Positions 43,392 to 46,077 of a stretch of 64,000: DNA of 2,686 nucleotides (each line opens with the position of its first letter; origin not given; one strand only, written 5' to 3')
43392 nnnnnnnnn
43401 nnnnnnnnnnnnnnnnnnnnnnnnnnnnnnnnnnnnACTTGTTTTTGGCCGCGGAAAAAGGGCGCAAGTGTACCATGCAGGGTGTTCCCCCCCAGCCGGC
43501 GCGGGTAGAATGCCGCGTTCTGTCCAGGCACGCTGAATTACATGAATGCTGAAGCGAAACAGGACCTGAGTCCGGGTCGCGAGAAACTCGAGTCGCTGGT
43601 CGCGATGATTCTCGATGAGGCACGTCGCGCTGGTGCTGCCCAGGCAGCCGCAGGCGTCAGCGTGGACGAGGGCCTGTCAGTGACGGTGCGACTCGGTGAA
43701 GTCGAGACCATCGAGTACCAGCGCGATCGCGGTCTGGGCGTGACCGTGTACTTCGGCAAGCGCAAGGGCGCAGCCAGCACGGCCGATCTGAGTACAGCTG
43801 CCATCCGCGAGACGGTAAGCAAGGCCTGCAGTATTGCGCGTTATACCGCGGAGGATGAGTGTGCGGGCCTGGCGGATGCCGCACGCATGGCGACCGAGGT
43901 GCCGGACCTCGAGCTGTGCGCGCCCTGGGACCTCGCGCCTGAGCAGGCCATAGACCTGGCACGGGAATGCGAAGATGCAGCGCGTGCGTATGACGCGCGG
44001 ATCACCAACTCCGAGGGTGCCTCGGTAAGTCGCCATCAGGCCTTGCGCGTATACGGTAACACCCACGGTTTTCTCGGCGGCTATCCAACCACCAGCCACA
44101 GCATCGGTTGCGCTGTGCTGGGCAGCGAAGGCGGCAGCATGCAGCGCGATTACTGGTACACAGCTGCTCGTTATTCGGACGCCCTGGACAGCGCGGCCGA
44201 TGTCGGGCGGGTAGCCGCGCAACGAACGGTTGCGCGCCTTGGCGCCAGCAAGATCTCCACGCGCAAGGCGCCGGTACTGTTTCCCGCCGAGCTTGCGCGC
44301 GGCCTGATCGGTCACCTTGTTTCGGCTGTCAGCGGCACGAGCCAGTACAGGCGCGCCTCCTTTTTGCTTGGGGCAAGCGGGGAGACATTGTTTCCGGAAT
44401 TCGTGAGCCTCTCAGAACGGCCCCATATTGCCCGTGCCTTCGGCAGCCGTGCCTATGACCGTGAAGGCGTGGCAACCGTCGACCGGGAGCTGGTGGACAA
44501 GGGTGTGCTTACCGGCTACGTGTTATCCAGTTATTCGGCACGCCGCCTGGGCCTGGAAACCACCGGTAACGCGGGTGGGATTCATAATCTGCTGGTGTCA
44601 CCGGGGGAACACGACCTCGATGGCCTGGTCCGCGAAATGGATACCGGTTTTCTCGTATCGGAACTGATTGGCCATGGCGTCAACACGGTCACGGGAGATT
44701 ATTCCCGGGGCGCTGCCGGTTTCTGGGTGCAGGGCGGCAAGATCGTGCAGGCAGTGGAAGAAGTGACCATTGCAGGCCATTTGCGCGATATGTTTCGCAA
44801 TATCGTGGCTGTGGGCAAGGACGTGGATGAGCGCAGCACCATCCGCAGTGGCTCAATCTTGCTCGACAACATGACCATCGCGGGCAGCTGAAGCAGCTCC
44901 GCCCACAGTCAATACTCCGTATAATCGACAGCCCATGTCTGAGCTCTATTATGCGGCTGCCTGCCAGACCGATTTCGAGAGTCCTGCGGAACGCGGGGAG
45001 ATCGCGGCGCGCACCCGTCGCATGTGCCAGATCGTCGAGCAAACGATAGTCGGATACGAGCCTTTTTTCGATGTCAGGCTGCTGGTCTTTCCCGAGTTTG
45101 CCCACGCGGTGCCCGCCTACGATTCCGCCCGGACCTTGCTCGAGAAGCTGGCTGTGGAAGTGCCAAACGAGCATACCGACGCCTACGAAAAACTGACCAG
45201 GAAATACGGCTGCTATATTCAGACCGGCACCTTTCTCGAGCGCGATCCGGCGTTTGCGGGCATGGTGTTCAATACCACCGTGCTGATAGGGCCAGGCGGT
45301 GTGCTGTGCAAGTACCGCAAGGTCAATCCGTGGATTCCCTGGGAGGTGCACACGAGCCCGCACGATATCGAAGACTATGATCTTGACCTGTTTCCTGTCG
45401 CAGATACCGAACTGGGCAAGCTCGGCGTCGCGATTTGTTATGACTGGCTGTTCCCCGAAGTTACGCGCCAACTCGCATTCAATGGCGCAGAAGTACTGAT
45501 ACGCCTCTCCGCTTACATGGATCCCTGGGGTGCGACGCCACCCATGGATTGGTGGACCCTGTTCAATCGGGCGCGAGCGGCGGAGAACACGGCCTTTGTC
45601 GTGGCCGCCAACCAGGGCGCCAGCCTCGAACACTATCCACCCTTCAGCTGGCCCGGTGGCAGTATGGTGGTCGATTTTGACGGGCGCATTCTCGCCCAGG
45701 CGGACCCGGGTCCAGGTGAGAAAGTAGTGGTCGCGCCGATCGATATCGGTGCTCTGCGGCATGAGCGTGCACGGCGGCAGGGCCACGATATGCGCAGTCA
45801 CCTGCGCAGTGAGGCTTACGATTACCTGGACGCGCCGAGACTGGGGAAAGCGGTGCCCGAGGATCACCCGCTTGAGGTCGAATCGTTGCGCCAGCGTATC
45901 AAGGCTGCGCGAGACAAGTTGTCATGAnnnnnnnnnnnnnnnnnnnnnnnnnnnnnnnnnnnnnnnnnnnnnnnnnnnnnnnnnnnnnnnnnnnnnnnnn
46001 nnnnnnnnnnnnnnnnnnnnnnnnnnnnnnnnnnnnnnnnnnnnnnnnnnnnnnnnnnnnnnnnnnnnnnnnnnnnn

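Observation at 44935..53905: Translationally coupled operon: amidase-like hydrolase + TPR/FG-GAP lipoprotein + membrane-anchored pentaheme-TPR cytochrome + CRTAC1-type propeller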

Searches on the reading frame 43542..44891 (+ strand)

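Call 15: search_protein_families(library=pfam, proteins=[window:43542-44891:+], max_evalue=0.00001)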
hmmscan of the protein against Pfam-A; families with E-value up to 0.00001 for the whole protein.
window:43542-44891:+ (449 aa): 3 families
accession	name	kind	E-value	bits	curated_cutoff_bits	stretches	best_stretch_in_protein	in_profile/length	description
PF19289.4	PmbA_TldD_3rd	-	1.8e-65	220.7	22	1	240-448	1-220/220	PmbA/TldA metallopeptidase C-terminal domain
PF19290.4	PmbA_TldD_2nd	-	1.5e-20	74.1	20.9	1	128-233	3-109/109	PmbA/TldA metallopeptidase central domain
PF01523.21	PmbA_TldD_1st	-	3.6e-14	53.1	20.9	1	39-99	5-65/65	PmbA/TldA metallopeptidase domain 1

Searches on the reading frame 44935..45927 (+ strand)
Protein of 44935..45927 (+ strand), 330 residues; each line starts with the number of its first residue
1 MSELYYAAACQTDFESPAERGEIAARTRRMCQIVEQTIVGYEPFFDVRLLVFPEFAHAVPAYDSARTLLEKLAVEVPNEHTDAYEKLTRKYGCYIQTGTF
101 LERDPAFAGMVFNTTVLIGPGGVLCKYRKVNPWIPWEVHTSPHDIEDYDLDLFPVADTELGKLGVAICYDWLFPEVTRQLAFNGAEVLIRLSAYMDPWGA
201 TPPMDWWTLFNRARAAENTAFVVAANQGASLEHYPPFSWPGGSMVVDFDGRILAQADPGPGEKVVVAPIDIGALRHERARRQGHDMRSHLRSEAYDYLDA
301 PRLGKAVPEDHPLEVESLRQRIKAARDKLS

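Call 7: search_protein_families(library=pfam, proteins=[window:44935-45927:+], max_evalue=0.01)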
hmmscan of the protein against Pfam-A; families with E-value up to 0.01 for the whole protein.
window:44935-45927:+ (330 aa): 1 family
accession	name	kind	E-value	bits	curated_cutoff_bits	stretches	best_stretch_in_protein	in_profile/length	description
PF00795.27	CN_hydrolase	-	1.1e-38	133.4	23.2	1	8-275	3-252/256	Carbon-nitrogen hydrolase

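Call 8: search_protein_families(library=ncbifam, proteins=[window:44935-45927:+], max_evalue=0.01)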
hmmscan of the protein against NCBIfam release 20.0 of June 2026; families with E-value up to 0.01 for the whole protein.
window:44935-45927:+ (330 aa): 11 families
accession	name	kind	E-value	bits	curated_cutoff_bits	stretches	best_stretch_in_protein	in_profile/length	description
NF009803.0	PRK13287.1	equivalog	1.5e-31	109.4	406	1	8-269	17-257/333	formamidase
NF009802.0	PRK13286.1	equivalog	1.1e-22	80.4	427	1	19-286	27-275/345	aliphatic amidase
NF040852.1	nitrile_Arch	equivalog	2.6e-20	72.7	500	1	46-280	33-246/262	nitrilase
TIGR03381.1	agmatine_aguB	equivalog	3.1e-18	66.1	410.25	1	79-280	66-264/279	N-carbamoylputrescine amidase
NF033621.1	de_GSH_amidase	exception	5.7e-18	65.2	355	1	47-279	32-245/260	deaminated glutathione amidase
NF043013.1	DeGluthAmidYersProt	equivalog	9.4e-14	51.2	500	1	35-266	25-250/278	deaminated glutathione amidase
TIGR00546.1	lnt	equivalog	2.1e-12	46.9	132.9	1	22-230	179-386/395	apolipoprotein N-acyltransferase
NF007757.0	PRK10438.1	equivalog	1.1e-07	31.3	249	1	166-279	139-242/256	amidohydrolase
NF002730.0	PRK02628.1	equivalog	2.5e-07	29.3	473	1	152-295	162-302/677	NAD(+) synthase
NF010588.0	PRK13981.1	equivalog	2.9e-06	25.9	479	1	46-257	37-233/546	NAD+ synthase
TIGR04048.1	nitrile_sll0784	equivalog_domain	0.00085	18.4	502.6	1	34-175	41-166/301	Nit6803 family nitrilase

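Call 35: search_solved_structures(query=window:44935-45924:+, max_evalue=0.00001)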
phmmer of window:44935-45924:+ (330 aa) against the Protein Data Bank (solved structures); distinct sequences matched with E-value up to 0.00001: 35.
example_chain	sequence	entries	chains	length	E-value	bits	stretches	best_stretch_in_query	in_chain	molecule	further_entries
5g3o_A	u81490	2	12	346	4e-27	98.4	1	19-265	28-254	FORMAMIDASE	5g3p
2dyu_A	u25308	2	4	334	8.3e-25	90.8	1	26-264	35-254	Formamidase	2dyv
2e2k_A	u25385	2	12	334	2e-23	86.2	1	26-264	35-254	Formamidase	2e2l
1ems_A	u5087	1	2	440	4.5e-21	78.5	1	72-295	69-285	NIT-FRAGILE HISTIDINE TRIAD FUSION PROTEIN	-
1f89_A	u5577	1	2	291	6.4e-21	78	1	28-275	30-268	32.5 KDA PROTEIN YLR351C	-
2uxy_A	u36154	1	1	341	8.7e-21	77.6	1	32-300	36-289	ALIPHATIC AMIDASE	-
1j31_A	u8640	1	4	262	4.3e-18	68.7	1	47-288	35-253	Hypothetical protein PH0642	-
3ivz_A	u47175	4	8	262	3.2e-17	65.9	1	48-286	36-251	Nitrilase | Beta ureidopropionase (Beta-alanine synthase)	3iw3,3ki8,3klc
7ovg_A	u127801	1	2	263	7.9e-17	64.6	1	47-288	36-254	CN hydrolase domain-containing protein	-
2plq_A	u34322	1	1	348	8.1e-17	64.5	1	37-285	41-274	Aliphatic amidase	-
6ypa_A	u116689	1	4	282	1e-16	64.2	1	47-288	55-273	CN hydrolase domain-containing protein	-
4lf0_A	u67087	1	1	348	1.8e-16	63.4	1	37-285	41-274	Aliphatic amidase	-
4gyl_A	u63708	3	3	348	3.2e-16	62.6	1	37-285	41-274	Aliphatic amidase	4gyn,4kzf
2w1v_A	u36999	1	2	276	4e-16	62.3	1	67-277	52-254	NITRILASE HOMOLOG 2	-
7elf_A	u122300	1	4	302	3.7e-12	49.2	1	45-274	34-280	KLLA0E15247p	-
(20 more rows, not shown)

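Call 60: find_homologous_proteins(query=window:44935-45924:+, max_evalue=1e-10)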
Query window:44935-45924:+ (330 aa): 6381 proteins with E <= 1e-10 among 8000 candidates; the best 120 are listed.
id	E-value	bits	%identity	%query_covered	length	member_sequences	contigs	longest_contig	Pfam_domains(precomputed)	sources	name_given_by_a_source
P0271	1.8e-227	772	100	100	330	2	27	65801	PF00795.28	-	-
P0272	8.9e-194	661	84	100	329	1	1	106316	PF00795.28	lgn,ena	-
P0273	1.4e-193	661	85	100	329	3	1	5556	PF00795.28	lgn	-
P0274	8.7e-192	655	84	100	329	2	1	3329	PF00795.28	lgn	-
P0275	1.1e-191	654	84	100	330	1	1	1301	PF00795.28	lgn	-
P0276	4.9e-191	652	85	99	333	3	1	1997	PF00795.28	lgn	-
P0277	6.6e-191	652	84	100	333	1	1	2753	PF00795.28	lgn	-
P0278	1.4e-189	647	83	100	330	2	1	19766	PF00795.28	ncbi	-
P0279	4.5e-189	646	83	100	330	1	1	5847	PF00795.28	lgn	-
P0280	1.2e-176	605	87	90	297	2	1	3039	PF00795.28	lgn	-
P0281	5.9e-176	603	76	100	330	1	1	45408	PF00795.28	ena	-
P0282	1.5e-175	601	84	91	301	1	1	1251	PF00795.28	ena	-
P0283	2.1e-173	594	76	99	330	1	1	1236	PF00795.28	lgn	-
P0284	1.6e-171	588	73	99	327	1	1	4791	PF00795.28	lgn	-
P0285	6.4e-171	586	75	100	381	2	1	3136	PF00795.28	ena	-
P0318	3.1e-167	574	72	100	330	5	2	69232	PF00795.28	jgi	-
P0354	2.1e-165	568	74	99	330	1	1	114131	PF00795.28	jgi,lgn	-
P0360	2.9e-165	567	72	100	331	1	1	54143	PF00795.28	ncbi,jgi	ncbi:MAG: nitrilase-related carbon-nitrogen hydrolase [Planctomycetota bacterium]|jgi:predicted amid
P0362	3.1e-165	567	73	100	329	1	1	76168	PF00795.28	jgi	jgi:predicted amidohydrolase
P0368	4.6e-165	567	73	99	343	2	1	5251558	PF00795.28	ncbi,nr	ncbi:MAG: hypothetical protein JSU86_10050 [Phycisphaerales bacterium]|nr:MAG: hypothetical protein 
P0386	1.3e-164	565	74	98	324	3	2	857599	PF00795.28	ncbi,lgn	-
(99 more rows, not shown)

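Call 61: find_encoding_contigs(protein=P0368, flank=9000, max_places=1)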
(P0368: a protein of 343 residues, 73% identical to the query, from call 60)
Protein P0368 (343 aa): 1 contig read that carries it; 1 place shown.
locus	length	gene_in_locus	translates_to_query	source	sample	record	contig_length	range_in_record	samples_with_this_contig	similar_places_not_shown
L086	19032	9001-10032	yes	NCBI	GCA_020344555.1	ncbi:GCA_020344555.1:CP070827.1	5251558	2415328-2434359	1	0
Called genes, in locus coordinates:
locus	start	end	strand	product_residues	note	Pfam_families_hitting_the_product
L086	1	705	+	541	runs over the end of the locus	PF01839:FG-GAP (faint), PF13517:FG-GAP_3, PF07593:UnbV_ASPIC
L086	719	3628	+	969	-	PF14522:Cytochrome_C7 (faint), PF22113:Mtrc-MtrF_II-IV_dom (faint), PF13435:Cytochrome_C554, PF02239:Cytochrom_D1, PF10282:Lactonase (weak), PF21783:YNCE (weak), PF23414:Beta-prop_EML_2 (faint), PF25174:Beta-prop_THOC3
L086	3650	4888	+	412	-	PF07494:Reg_prop (faint)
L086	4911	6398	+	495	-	PF13458:Peripla_BP_6, PF01094:ANF_receptor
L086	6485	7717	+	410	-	PF13458:Peripla_BP_6, PF01094:ANF_receptor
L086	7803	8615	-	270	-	-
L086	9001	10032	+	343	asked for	PF00795:CN_hydrolase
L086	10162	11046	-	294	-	PF23023:Anti-Pycsar_Apyc1, PF00753:Lactamase_B (faint), PF12706:Lactamase_B_2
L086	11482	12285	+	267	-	PF00106:adh_short, PF08659:KR, PF13561:adh_short_C2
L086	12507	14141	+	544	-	PF02310:B12-binding, PF04055:Radical_SAM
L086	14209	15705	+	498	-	PF00919:UPF0004, PF04055:Radical_SAM, PF01938:TRAM (weak)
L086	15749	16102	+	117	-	PF02617:ClpS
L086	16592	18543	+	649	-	PF22019:GlgB_N (weak), PF02922:CBM_48, PF00128:Alpha-amylase, PF02806:Alpha-amylase_C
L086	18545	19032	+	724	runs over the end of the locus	PF21226:MalQ_N (weak), PF02446:Glyco_hydro_77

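Call 62: find_encoding_contigs(protein=P0360, flank=9000, max_places=1)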
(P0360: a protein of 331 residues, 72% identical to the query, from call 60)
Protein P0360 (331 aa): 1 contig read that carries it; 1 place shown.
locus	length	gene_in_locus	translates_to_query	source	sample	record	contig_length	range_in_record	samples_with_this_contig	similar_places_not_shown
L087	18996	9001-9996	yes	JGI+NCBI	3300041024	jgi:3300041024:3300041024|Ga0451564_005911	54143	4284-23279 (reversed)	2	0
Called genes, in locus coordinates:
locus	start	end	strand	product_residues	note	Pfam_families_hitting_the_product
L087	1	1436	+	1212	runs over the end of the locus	-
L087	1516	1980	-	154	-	-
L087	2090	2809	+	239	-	PF09837:DUF2064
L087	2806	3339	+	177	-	PF00072:Response_reg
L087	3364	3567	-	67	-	-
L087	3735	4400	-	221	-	-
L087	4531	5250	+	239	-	-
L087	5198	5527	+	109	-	-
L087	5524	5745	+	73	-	-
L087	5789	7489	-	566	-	PF01839:FG-GAP (faint), PF13517:FG-GAP_3, PF07593:UnbV_ASPIC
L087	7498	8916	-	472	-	PF14559:TPR_19 (weak), PF14559:TPR_19, PF13432:TPR_16 (weak), PF14559:TPR_19 (weak), PF13432:TPR_16, PF14559:TPR_19, PF13429:TPR_15 (weak), PF14559:TPR_19, +19 more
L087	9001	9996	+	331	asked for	PF00795:CN_hydrolase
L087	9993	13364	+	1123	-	PF07719:TPR_2 (faint), PF13428:TPR_14 (faint), PF14559:TPR_19 (faint), PF21033:RMD1-3 (faint), PF12895:ANAPC3 (weak), PF13432:TPR_16 (weak), PF13414:TPR_11 (weak), PF13517:FG-GAP_3, +4 more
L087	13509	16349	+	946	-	-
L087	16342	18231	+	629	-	PF13517:FG-GAP_3, PF07593:UnbV_ASPIC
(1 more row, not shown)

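Call 63: find_encoding_contigs(protein=P0386, flank=9000, max_places=1)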
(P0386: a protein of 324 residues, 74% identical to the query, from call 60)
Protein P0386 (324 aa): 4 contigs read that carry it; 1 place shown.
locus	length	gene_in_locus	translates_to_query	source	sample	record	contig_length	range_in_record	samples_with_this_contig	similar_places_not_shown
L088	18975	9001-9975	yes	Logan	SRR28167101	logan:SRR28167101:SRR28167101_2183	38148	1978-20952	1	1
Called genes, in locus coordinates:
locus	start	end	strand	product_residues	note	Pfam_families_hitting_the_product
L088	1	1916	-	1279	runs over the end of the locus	PF02463:SMC_N, PF13175:AAA_15, PF13304:AAA_21 (faint), PF13476:AAA_23, PF06470:SMC_hinge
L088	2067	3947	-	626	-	PF02119:FlgI, PF13646:HEAT_2 (weak)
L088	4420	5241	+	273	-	-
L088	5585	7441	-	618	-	PF01839:FG-GAP (faint), PF13517:FG-GAP_3, PF07593:UnbV_ASPIC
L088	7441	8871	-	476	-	PF00515:TPR_1 (faint), PF07719:TPR_2 (faint), PF13371:TPR_9 (faint), PF13414:TPR_11 (faint), PF13428:TPR_14 (faint), PF14559:TPR_19, PF23914:TPR_CcmH_CycH (weak), PF14559:TPR_19 (weak), +8 more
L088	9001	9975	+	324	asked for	PF00795:CN_hydrolase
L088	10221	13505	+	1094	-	PF13174:TPR_6 (faint), PF13181:TPR_8 (faint), PF13432:TPR_16, PF00515:TPR_1 (weak), PF07719:TPR_2 (weak), PF13424:TPR_12, PF13517:FG-GAP_3, PF07593:UnbV_ASPIC, +8 more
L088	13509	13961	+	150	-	PF01316:Arg_repressor, PF02863:Arg_repressor_C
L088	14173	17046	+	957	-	PF14559:TPR_19 (faint)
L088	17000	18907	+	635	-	PF01839:FG-GAP (faint), PF13517:FG-GAP_3, PF07593:UnbV_ASPIC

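Call 92: search_protein_families(library=padloc, proteins=[window:44935-45927:+], max_evalue=0.001)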
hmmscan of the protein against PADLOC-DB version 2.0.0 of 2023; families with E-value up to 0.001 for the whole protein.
window:44935-45927:+ (330 aa): 0 families

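Call 100: find_encoding_contigs(protein=P0354, flank=9000, max_places=1)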
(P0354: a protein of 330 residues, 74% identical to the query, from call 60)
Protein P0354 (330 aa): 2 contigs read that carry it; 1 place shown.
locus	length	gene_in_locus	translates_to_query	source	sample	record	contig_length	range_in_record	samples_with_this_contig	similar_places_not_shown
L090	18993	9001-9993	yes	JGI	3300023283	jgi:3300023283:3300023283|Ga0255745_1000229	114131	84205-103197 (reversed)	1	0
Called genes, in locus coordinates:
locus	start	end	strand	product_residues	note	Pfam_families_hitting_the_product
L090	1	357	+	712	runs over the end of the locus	PF01315:Ald_Xan_dh_C (weak), PF02738:MoCoBD_1, PF20256:MoCoBD_2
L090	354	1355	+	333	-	PF00941:FAD_binding_5, PF03450:CO_deh_flav_C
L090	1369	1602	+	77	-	-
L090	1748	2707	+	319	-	PF02625:XdhC_CoxI, PF13478:XdhC_C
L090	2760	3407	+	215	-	-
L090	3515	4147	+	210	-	PF12804:NTP_transf_3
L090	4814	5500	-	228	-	PF01048:PNP_UDP_1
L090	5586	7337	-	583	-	PF01839:FG-GAP (faint), PF13517:FG-GAP_3, PF07593:UnbV_ASPIC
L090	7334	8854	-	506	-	PF13432:TPR_16, PF14559:TPR_19, PF13424:TPR_12 (weak), PF13432:TPR_16 (weak), PF13424:TPR_12 (weak), PF14559:TPR_19 (weak), PF13432:TPR_16, PF14559:TPR_19, +19 more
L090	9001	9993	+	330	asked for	PF00795:CN_hydrolase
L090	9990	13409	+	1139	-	PF07719:TPR_2 (faint), PF13174:TPR_6 (faint), PF13428:TPR_14 (faint), PF13432:TPR_16 (faint), PF14559:TPR_19 (faint), PF16918:PknG_TPR (weak), PF13517:FG-GAP_3, PF07593:UnbV_ASPIC (weak), +1 more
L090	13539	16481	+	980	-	PF13414:TPR_11 (weak)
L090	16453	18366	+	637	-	PF13517:FG-GAP_3, PF07593:UnbV_ASPIC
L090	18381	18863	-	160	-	PF07963:N_methyl (weak)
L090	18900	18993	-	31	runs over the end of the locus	-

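Call 101: find_encoding_contigs(protein=P0362, flank=9000, max_places=1)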
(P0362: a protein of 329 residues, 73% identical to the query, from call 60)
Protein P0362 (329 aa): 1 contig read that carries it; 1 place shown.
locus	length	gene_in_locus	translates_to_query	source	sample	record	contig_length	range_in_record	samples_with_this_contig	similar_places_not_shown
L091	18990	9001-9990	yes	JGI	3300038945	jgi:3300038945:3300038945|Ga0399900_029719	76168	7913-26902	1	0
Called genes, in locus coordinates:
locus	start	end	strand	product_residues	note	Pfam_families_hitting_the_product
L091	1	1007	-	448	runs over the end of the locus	PF00675:Peptidase_M16, PF05193:Peptidase_M16_C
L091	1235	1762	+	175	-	PF00903:Glyoxalase (weak), PF13669:Glyoxalase_4 (faint), PF18029:Glyoxalase_6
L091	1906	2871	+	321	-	PF18030:Rimk_N, PF02786:CPSase_L_D2 (faint), PF08443:RimK, PF02955:GSH-S_ATP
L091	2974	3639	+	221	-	PF13640:2OG-FeII_Oxy_3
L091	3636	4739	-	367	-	-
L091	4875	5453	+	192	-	PF03596:Cad (weak)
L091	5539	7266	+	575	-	PF01839:FG-GAP (faint), PF13517:FG-GAP_3, PF07593:UnbV_ASPIC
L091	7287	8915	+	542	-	PF00515:TPR_1 (faint), PF07719:TPR_2 (faint), PF13181:TPR_8 (faint), PF14559:TPR_19, PF13432:TPR_16 (weak), PF14559:TPR_19 (weak), PF23914:TPR_CcmH_CycH, PF13432:TPR_16 (weak), +14 more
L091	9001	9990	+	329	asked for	PF00795:CN_hydrolase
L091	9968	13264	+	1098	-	PF00515:TPR_1 (faint), PF07719:TPR_2 (faint), PF13181:TPR_8 (faint), PF13424:TPR_12 (faint), PF14559:TPR_19 (weak), PF12895:ANAPC3 (weak), PF13432:TPR_16 (weak), PF13517:FG-GAP_3, +3 more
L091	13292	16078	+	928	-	PF13435:Cytochrome_C554 (faint), PF13431:TPR_17 (faint), PF13432:TPR_16 (faint), PF14559:TPR_19 (faint), PF16918:PknG_TPR (weak), PF13414:TPR_11 (faint)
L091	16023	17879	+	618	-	PF01839:FG-GAP (faint), PF13517:FG-GAP_3, PF07593:UnbV_ASPIC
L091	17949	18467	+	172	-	PF16108:DUF4826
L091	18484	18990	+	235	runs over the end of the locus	PF13640:2OG-FeII_Oxy_3, PF13661:2OG-FeII_Oxy_4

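Call 102: find_encoding_contigs(protein=P0318, flank=9000, max_places=1)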
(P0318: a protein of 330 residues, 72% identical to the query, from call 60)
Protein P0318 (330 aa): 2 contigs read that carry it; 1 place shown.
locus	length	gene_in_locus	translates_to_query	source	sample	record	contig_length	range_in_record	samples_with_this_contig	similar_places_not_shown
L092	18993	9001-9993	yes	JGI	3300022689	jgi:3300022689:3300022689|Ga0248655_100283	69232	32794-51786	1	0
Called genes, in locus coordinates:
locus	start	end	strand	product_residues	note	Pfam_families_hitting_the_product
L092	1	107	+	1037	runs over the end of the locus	PF00873:ACR_tran, PF03176:MMPL, PF02355:SecD_SecF_C (weak), PF03176:MMPL (weak)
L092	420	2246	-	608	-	PF00009:GTP_EFTU, PF22042:EF-G_D2 (weak), PF03144:GTP_EFTU_D2 (faint), PF00679:EFG_C, PF21018:BipA_C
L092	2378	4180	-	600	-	PF00246:Peptidase_M14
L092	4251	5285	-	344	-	PF00520:Ion_trans (weak), PF07885:Ion_trans_2, PF02254:TrkA_N, PF02080:TrkA_C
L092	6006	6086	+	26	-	-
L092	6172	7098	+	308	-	PF01694:Rhomboid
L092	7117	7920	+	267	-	PF14819:QueF_N, PF14489:QueF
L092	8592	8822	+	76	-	-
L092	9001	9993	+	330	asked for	PF00795:CN_hydrolase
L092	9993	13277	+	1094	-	PF07719:TPR_2 (faint), PF13174:TPR_6 (faint), PF13428:TPR_14 (faint), PF14559:TPR_19 (faint), PF23914:TPR_CcmH_CycH (faint), PF00515:TPR_1 (faint), PF13432:TPR_16, PF13517:FG-GAP_3, +4 more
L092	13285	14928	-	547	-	PF00501:AMP-binding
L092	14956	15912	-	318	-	PF05721:PhyH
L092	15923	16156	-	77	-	PF00550:PP-binding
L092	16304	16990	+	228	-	PF04028:DUF374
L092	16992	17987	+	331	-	PF03279:Lip_A_acyltrans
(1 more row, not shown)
